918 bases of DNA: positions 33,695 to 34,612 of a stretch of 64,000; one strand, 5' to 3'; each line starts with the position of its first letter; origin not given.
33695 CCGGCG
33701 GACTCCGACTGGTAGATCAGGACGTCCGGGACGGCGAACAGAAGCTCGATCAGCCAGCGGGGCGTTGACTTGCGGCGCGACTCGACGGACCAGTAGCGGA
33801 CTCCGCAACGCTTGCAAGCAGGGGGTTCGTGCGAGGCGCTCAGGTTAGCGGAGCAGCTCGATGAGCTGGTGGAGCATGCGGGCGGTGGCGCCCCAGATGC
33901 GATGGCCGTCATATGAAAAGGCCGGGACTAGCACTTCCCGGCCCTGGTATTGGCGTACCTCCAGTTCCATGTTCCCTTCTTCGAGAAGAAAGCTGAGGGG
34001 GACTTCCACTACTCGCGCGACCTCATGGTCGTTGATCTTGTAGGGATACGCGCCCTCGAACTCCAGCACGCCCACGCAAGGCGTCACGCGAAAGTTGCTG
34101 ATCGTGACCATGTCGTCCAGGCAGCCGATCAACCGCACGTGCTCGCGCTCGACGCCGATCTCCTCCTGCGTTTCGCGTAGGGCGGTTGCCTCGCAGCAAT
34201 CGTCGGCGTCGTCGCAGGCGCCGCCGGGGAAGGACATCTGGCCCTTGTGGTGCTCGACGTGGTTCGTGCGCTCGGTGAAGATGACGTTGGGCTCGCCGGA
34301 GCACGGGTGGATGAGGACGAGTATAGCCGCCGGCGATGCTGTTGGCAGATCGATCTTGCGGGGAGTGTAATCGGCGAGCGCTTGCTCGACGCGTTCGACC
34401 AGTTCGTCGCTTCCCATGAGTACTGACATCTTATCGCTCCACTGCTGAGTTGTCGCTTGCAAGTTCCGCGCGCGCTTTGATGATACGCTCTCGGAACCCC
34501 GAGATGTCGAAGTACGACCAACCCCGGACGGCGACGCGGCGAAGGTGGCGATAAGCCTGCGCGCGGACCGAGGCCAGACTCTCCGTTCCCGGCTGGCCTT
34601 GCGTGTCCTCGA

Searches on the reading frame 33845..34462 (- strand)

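Call 47: search_protein_families(library=pfam, proteins=[window:33845-34462:-], max_evalue=0.0001)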
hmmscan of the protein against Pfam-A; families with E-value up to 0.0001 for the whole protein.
window:33845-34462:- (205 aa): 1 family
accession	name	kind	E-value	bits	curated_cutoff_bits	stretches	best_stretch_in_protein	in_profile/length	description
PF00293.34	NUDIX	-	1.4e-10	41.7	21.1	1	45-122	4-76/134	NUDIX domain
